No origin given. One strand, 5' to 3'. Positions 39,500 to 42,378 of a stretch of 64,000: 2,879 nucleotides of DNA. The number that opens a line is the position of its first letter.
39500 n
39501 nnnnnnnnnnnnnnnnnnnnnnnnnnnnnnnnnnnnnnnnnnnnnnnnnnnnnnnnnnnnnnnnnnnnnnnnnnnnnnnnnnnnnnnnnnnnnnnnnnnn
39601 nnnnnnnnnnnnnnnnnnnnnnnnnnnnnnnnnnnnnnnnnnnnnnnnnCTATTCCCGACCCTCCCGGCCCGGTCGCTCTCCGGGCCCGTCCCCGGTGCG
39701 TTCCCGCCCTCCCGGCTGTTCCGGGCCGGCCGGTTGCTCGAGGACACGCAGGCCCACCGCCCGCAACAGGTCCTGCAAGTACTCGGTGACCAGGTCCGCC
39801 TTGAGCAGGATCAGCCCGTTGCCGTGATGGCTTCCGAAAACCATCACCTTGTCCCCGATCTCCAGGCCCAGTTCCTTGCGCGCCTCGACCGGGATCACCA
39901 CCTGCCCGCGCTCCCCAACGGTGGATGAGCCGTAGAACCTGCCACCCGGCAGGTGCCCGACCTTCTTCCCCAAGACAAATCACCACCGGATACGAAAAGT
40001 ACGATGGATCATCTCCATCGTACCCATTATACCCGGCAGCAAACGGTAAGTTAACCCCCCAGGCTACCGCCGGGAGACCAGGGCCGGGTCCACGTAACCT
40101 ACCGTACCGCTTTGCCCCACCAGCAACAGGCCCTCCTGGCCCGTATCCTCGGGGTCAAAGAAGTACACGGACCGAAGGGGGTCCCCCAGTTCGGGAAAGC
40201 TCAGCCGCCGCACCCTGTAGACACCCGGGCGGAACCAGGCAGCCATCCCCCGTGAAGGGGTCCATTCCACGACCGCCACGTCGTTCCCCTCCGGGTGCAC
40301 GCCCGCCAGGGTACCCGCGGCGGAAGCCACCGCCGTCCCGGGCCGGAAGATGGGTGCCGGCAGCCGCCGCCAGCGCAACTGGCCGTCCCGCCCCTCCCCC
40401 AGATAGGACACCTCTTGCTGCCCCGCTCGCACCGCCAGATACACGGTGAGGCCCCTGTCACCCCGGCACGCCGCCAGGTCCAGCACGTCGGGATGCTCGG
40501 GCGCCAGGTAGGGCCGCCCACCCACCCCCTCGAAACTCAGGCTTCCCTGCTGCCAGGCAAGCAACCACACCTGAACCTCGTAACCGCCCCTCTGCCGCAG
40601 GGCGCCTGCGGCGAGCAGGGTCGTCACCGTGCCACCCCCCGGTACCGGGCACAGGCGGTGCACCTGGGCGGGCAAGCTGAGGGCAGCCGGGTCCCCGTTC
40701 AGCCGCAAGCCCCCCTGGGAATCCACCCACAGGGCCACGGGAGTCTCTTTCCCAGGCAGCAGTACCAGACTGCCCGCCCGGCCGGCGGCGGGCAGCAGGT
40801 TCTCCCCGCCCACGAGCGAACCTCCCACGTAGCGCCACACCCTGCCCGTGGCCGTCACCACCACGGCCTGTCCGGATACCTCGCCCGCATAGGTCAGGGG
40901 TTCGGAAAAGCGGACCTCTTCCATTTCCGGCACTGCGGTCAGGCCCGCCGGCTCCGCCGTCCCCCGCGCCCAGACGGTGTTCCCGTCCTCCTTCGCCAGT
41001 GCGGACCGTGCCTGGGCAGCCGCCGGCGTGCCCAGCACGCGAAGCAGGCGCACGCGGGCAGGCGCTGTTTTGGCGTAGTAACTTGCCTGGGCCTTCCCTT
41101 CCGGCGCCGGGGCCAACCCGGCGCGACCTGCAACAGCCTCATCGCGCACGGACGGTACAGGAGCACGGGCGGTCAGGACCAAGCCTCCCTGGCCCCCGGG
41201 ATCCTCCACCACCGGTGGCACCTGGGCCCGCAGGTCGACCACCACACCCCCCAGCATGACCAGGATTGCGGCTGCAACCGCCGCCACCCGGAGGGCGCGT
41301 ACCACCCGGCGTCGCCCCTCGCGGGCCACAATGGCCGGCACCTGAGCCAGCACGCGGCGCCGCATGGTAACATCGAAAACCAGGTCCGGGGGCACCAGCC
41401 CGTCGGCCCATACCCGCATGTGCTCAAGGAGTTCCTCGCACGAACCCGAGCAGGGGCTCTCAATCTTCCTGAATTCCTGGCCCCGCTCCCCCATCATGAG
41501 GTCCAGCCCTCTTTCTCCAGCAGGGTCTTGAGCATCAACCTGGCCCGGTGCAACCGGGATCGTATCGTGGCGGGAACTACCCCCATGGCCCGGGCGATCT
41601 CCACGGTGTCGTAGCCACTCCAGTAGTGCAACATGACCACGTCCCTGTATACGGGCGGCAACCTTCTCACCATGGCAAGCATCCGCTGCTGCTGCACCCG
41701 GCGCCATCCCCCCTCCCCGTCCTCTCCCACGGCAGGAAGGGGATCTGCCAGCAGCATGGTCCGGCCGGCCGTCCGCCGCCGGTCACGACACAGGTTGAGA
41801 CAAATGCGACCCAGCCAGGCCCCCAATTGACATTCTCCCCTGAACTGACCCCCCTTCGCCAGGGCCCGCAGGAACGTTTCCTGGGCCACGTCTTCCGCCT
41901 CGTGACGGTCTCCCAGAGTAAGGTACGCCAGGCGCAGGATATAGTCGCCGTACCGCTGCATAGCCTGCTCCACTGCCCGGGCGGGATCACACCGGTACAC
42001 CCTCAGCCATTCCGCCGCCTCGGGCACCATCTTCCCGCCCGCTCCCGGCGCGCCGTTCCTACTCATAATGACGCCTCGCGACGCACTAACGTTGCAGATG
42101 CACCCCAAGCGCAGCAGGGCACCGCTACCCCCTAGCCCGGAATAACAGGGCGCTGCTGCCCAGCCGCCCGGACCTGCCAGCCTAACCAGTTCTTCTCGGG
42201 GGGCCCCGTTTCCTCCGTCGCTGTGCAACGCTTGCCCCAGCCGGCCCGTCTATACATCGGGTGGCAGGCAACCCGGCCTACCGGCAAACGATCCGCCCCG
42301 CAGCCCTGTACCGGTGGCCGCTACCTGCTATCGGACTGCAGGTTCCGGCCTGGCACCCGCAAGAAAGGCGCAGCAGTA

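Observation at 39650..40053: AbrB/SpoVT-domain protein fused in an operon with a heterodimeric ABC exporter, controlled by a promoter with a perfect palindromic operator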

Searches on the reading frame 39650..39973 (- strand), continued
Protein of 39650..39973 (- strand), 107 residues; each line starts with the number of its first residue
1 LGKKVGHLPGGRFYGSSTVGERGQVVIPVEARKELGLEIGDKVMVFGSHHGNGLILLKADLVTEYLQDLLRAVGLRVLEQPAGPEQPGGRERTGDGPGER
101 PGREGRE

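Call 36: search_solved_structures(query=A1, max_evalue=1, show_alignments=2)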
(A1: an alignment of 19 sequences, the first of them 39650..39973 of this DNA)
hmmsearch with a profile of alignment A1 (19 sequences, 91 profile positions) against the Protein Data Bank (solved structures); distinct sequences matched with E-value up to 1: 10.
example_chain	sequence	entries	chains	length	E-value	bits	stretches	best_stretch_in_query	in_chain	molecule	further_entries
2glw_A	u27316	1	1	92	9.8e-06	28.5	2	17-42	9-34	92aa long hypothetical protein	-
1yfb_A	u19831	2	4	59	0.00095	22.1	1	4-53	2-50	Transition state regulatory protein abrB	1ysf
2w1t_B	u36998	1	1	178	0.0012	21.8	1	22-70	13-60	STAGE V SPORULATION PROTEIN T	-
2w1t_A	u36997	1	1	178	0.0013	21.6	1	22-69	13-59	STAGE V SPORULATION PROTEIN T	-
2ro5_A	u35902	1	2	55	0.0036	20.2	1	21-63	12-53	Stage V sporulation protein T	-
1z0r_A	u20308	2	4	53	0.0075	19.2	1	19-55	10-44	Transition state regulatory protein abrB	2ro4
2k1n_A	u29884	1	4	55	0.008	19.1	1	19-55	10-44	AbrB family transcriptional regulator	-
2fy9_A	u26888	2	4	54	0.2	14.6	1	18-56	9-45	Putative transition state regulator abh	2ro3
2l66_A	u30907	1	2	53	0.69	12.9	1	24-54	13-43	Transcriptional regulator, AbrB family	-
5itj_A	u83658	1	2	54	0.72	12.9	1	24-54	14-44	AbrB family transcriptional regulator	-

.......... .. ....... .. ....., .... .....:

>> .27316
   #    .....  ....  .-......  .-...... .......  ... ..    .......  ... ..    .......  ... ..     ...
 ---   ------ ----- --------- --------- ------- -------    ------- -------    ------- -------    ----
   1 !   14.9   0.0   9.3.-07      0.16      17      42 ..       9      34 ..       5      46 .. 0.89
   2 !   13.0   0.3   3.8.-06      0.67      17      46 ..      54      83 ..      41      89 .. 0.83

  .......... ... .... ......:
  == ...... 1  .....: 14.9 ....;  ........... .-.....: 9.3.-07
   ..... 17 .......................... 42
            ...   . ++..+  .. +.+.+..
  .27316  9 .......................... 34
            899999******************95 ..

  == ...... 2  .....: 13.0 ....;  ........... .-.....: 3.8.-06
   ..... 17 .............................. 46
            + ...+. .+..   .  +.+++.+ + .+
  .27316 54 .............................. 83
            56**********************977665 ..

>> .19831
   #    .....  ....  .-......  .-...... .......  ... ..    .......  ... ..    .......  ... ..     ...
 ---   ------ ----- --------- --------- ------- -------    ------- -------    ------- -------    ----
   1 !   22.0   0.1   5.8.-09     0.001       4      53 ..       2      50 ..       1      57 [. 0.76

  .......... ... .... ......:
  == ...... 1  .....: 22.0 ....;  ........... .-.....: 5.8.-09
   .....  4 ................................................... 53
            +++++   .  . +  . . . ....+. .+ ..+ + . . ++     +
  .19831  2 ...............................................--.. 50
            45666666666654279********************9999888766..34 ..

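Call 39: find_related_loci(query=window:39650-39973:-, collection=metagenome_contigs, flank=3000)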
Query window:39650-39973:- (107 aa) in metagenome_contigs; peptide patterns used: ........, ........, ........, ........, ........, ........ (x = any residue, [..] = any of these).
600 stretches matched a pattern (row limit reached: there are more); 92 encode a relative of the query (tblastn E <= 1e-3); the best 80 are kept; 80 distinct loci.
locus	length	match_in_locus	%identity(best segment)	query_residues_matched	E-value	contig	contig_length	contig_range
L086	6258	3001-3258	57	2-88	2e-28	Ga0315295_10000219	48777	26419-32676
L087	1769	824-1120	45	1-99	1e-21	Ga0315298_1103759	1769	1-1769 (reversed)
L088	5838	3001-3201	59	12-80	1e-18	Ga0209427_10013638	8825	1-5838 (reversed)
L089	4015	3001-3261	49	11-91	3e-18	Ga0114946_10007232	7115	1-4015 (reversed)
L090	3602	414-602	54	11-73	3e-17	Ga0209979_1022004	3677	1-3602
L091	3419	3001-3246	48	11-90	1e-16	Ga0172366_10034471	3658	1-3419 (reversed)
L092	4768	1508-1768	44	11-101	1e-16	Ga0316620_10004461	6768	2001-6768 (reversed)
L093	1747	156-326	54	11-67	2e-16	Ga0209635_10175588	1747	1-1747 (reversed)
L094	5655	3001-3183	54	11-71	3e-16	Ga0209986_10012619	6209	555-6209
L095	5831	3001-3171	56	11-67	3e-16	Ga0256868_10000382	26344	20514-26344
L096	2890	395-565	56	11-67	3e-16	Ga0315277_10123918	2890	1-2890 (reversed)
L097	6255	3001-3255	47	8-90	3e-16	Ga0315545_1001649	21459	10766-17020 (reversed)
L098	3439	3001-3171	56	11-67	3e-16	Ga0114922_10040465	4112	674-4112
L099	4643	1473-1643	56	11-67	3e-16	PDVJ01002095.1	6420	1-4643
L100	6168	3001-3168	55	11-66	4e-16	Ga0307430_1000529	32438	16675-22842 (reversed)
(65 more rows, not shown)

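Call 44: predict_structure(alignment_id=A1)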
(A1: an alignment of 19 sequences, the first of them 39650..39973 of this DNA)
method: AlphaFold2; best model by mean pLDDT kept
length: 107 residues; sequences in the alignment: 19
mean_pLDDT: 72.0   pTM: 0.49
mean pLDDT of the five models: 72.0, 70.8, 67.4, 64.2, 62.3
residues with pLDDT >= 90: 26; 70-90: 41; 50-70: 11; < 50: 29
segments of 3 or more residues with pLDDT < 50: 1-7, 83-96, 104-107
pLDDT, mean of each block of 10 residues (from residue 1): 46 87 82 90 88 87 91 77 45 45 45
secondary structure, 60 per line:
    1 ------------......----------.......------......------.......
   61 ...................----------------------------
elements in order: E13-18 H29-35 E42-47 E54-58 H59-79

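Call 48: fold_search(model_id=the predicted structure, library=pdb)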
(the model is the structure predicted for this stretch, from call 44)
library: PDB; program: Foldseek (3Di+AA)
matches with E <= 10: 187; with E <= 0.001: 0
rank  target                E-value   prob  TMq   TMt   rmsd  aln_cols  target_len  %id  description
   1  8jvp                  6.0e-01  0.85  0.29  0.59   2.1        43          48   28  Crystal structure of the dimeric DZBB fold protein Ph1 (released 2024-07-03)
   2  8iuf_A2               7.2e-01  0.12  0.18  0.11  21.2       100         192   18  Cryo-EM structure of Euglena gracilis super-complex I+III2+IV, composite (released 2024-02-28)
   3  6j9b_A                7.7e-01  0.30  0.22  0.22   2.7        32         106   28  Arabidopsis FUS3-DNA complex (released 2019-05-29)
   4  1yfb_A                8.2e-01  0.63  0.29  0.54   5.3        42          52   36  The solution structure of the N-domain of the transcription factor abrB (released 2005-04-12)
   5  5itj_A                9.9e-01  0.66  0.31  0.64   4.7        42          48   24  The structure of histone-like protein (released 2017-01-25)
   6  2l66_MODEL_1_A        9.9e-01  0.44  0.29  0.53   5.7        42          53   24  The DNA-recognition fold of Sso7c4 suggests a new member of SpoVT-AbrB superfamily from archaea. (released 2011-09-07)
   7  9q6a_A                9.9e-01  0.16  0.23  0.14   8.0        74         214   12  Crystal structure of octameric COMMD-like protein MBK5214510 from Flavobacteriaceae bacterium (released 2025-10-01)
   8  9a4b_A                1.1e+00  0.69  0.29  0.32   4.0        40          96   38  Integrative model of ABRB-ATPE by crosslinking MS and deep learning (released 2024-09-18)
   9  1w9g_A                1.5e+00  0.28  0.28  0.30  12.3        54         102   11  Structure of ERH (Enhencer of Rudimentary Gene) (released 2005-04-06)
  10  6j9c_A                1.5e+00  0.20  0.22  0.21   2.6        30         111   27  Crystal structure of Arabidopsis thaliana transcription factor LEC2-DNA complex (released 2019-05-29)
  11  1mvf_D                1.5e+00  0.47  0.30  0.66   5.3        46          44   28  MazE addiction antidote (released 2003-06-10)
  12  3kxt_A                1.5e+00  0.25  0.23  0.37   5.0        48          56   10  Crystal structure of Sulfolobus Cren7-dsDNA complex (released 2010-06-09)
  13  6s2w_C                1.8e+00  0.20  0.24  0.28  10.7        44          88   23  Structure of S. pombe Erh1, a protein important for meiotic mRNA decay in mitosis and meiosis progression. (released 2020-02-12)
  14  3e19_B                1.8e+00  0.07  0.19  0.24   7.7        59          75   19  Crystal Structure of Iron Uptake Regulatory Protein (FeoA) Solved by Sulfur SAD in a Monoclinic Space Group (released 2008-12-16)
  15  9hqv_Ys               1.9e+00  0.10  0.19  0.15   8.8        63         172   13  Cryo-EM structure of the small subunit of the mitochondrial ribosome from Toxoplasma gondii (released 2025-06-11)
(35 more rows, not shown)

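Call 50: find_homologous_proteins(query=A3, max_evalue=1e-8)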
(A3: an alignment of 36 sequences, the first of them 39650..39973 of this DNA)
Query A3 (36 sequences) (107 aa, profile of the alignment): 3659 proteins with E <= 1e-8 among 7218 candidates; the best 120 are listed.
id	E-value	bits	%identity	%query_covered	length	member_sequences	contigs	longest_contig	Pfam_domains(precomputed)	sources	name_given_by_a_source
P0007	9.3e-28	114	56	76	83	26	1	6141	PF04014.24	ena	-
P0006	3.0e-27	112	62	74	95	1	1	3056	PF04014.24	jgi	-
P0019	4.2e-27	112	58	79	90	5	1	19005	PF04014.24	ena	-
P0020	5.9e-27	111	57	59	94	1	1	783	PF04014.24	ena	-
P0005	9.4e-27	111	61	78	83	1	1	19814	PF04014.24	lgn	-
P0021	1.2e-26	110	59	52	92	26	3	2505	PF04014.24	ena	-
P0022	1.4e-26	110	47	88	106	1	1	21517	PF04014.24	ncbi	-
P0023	2.0e-26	110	44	58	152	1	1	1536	PF04014.24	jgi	jgi:AbrB family looped-hinge helix DNA binding protein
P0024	2.3e-26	109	55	80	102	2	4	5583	PF04014.24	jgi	jgi:AbrB family looped-hinge helix DNA binding protein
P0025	2.4e-26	109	51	59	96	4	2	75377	PF04014.24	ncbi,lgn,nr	ncbi:MAG: AbrB/MazE/SpoVT family DNA-binding domain-containing protein [Chloroflexota bacterium]|nr:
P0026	2.9e-26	109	44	58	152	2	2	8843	PF04014.24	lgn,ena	-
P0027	2.9e-26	109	54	59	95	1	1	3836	-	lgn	-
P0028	3.1e-26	109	56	36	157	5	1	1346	PF04014.24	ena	-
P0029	3.2e-26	109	54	57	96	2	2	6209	PF04014.24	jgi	-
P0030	3.8e-26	109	52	77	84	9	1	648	PF04014.24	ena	-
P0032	4.4e-26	108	49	59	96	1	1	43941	PF04014.24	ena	-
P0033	4.6e-26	108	51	59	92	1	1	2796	PF04014.24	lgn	-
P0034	4.6e-26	108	48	68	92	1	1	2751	PF04014.24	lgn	-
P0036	4.9e-26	108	51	88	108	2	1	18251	PF04014.24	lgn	-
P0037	5.2e-26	108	53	53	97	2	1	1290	PF04014.24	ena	-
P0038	5.5e-26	108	53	53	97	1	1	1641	PF04014.24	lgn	-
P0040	7.1e-26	108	57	76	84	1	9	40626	PF04014.24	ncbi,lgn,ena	-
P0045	8.6e-26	107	44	58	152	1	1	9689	PF04014.24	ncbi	-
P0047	9.2e-26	107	54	87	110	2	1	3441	PF04014.24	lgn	-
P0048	9.2e-26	107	54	57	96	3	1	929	PF04014.24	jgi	-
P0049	1.0e-25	107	53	75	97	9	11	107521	PF04014.24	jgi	jgi:AbrB family looped-hinge helix DNA binding protein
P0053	1.1e-25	107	56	53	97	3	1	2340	PF04014.24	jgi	-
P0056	1.3e-25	107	54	52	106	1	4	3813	PF04014.24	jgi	jgi:AbrB family looped-hinge helix DNA binding protein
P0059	1.7e-25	107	57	79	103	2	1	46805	PF04014.24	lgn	-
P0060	1.7e-25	107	44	78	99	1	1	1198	PF04014.24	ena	-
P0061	1.8e-25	106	55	77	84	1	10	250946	PF04014.24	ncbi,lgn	-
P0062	1.9e-25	106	54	59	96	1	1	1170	PF04014.24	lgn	-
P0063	2.0e-25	106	47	81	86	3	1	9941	PF04014.24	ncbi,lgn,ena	-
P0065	2.3e-25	106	54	53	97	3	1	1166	PF04014.24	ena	-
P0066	2.3e-25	106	56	76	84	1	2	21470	PF04014.24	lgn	-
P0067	2.3e-25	106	54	79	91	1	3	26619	PF04014.24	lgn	-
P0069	2.4e-25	106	52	59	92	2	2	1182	PF04014.24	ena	-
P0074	2.6e-25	106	48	64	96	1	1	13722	PF04014.24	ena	-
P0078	3.1e-25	106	41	59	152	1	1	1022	PF04014.24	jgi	jgi:AbrB family looped-hinge helix DNA binding protein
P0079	3.2e-25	106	66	52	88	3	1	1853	PF04014.24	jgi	-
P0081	3.7e-25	105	54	59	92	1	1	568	PF04014.24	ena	-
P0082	3.8e-25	105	56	59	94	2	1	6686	PF04014.24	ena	-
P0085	4.0e-25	105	56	53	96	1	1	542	PF04014.24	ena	-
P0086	4.0e-25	105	50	60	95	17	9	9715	PF04014.24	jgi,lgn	jgi:AbrB family looped-hinge helix DNA binding protein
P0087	4.2e-25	105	45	60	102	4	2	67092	PF04014.24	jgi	jgi:bifunctional DNA-binding transcriptional regulator/antitoxin component of YhaV-PrlF toxin-antito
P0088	4.2e-25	105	51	53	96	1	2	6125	PF04014.24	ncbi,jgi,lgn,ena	ncbi:MAG: AbrB/MazE/SpoVT family DNA-binding domain-containing protein [Dehalococcoidia bacterium]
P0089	4.5e-25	105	51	53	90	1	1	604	PF04014.24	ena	-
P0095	4.9e-25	105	50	60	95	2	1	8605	PF04014.24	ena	-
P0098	5.7e-25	105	46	78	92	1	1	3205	PF04014.24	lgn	-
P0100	6.5e-25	105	50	60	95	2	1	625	PF04014.24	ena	-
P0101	6.6e-25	105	53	55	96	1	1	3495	PF04014.24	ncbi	-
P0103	7.0e-25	105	67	59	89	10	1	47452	PF04014.24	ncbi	ncbi:MAG: AbrB/MazE/SpoVT family DNA-binding domain-containing protein [Bacillota bacterium]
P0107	7.8e-25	104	56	53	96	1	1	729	PF04014.24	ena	-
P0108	7.8e-25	104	51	68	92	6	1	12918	PF04014.24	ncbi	-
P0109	8.5e-25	104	54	59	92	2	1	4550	PF04014.24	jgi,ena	-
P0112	9.1e-25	104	64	52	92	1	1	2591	PF04014.24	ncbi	-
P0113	9.2e-25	104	46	59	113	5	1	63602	PF04014.24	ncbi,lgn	-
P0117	9.6e-25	104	44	75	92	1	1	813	PF04014.24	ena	-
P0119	1.0e-24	104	43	56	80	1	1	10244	PF04014.24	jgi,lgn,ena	-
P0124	1.1e-24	104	56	53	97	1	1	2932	PF04014.24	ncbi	-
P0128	1.3e-24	104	41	66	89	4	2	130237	PF04014.24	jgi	-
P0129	1.3e-24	104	59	60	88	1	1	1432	PF04014.24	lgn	-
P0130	1.3e-24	104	49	64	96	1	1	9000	PF04014.24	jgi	jgi:AbrB family looped-hinge helix DNA binding protein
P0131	1.3e-24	104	46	75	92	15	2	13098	PF04014.24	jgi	-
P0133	1.3e-24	104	52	78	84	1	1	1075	PF04014.24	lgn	-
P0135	1.4e-24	104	49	59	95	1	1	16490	PF04014.24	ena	-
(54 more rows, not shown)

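Call 58: search_protein_families(library=pfam, proteins=[L077:6230-6703:+, L066:6250-6795:+, L018:6365-7366:+], max_evalue=0.01)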
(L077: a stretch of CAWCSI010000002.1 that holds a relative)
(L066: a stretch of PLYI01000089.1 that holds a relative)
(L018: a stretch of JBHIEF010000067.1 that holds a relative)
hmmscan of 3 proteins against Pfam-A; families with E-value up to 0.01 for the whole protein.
L077:6230-6703:+ (157 aa): 3 families
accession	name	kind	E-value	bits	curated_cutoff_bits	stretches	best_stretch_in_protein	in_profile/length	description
PF20990.2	DUF2207_C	-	0.0014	18.8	33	1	57-151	91-188/247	Predicted membrane protein (DUF2207) C-terminal domain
PF25592.1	DUF7937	-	0.0024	17.2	31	1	89-147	269-332/402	Domain of unknown function (DUF7937)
PF16962.11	ABC_export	-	0.0037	16.3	29.7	1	86-148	466-528/531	Putative ABC exporter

L066:6250-6795:+ (181 aa): 0 families

L018:6365-7366:+ (333 aa): 0 families

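Call 65: search_protein_families(library=pfam, alignment_id=A5, max_evalue=0.00001)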
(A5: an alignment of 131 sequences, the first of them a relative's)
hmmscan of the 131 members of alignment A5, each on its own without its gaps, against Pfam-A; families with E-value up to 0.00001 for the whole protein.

A. member 1, L001:2815-4590:+ (592 aa): 2 families
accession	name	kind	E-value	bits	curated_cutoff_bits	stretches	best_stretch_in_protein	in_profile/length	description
PF00664.28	ABC_membrane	-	2.5e-51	175.4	28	1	22-284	5-268/274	ABC transporter transmembrane region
PF00005.33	ABC_tran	-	2.2e-32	113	25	1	352-501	1-137/137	ABC transporter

B. families by the number of members that match (of 131 scanned): 24 families
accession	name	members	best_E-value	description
PF13533.13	Biotin_lipoyl_2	72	9.1e-14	Biotin-lipoyl like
PF16576.10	HlyD_D23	70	1.4e-18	Barrel-sandwich domain of CusB or HlyD membrane-fusion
PF13437.12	HlyD_3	70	3.8e-17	HlyD family secretion protein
PF00364.28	Biotin_lipoyl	59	3.1e-08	Biotin-requiring enzyme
PF00005.33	ABC_tran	26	9e-36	ABC transporter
PF13304.12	AAA_21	14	1.9e-12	AAA domain, putative AbiEii toxin, Type IV TA system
PF13732.12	DrrA1-3_C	14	1.3e-10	ATP-binding protein DrrA1-3-like, C-terminal domain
PF00664.28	ABC_membrane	12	1.1e-54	ABC transporter transmembrane region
PF00873.25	ACR_tran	7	2.8e-180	AcrB/AcrD/AcrF family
PF00529.27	CusB_dom_1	7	1.4e-06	Cation efflux system protein CusB domain 1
PF12700.13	HlyD_2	6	3.6e-08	HlyD family secretion protein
PF03109.22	ABC1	3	2.7e-78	ABC1 atypical kinase-like domain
PF03176.21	MMPL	3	3.4e-12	MMPL family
PF09818.15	ABC_ATPase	3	9.4e-07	P-loop domain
PF02321.23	OEP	1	3.7e-62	Outer membrane efflux protein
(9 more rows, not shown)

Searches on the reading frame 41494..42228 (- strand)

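Call 6: search_protein_families(library=pfam, proteins=[window:41494-42228:-], max_evalue=0.01)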
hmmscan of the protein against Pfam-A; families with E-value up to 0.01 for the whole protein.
window:41494-42228:- (244 aa): 5 families
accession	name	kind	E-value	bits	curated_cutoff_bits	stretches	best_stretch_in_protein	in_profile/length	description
PF08281.18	Sigma70_r4_2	-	3.7e-15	55.7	25.7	1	181-233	2-54/54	Sigma-70, region 4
PF04542.20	Sigma70_r2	-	2e-12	47.2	24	1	91-157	3-71/71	Sigma-70 region 2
PF04545.22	Sigma70_r4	-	1.1e-05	25.3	24.1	1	189-234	4-49/50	Sigma-70, region 4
PF06056.18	Terminase_5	-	0.0027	18.1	20.3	1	199-224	7-32/58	Putative ATPase subunit of terminase (gpP-like)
PF07638.17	Sigma70_ECF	-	0.003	17.9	21.1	1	188-234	134-180/185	ECF sigma factor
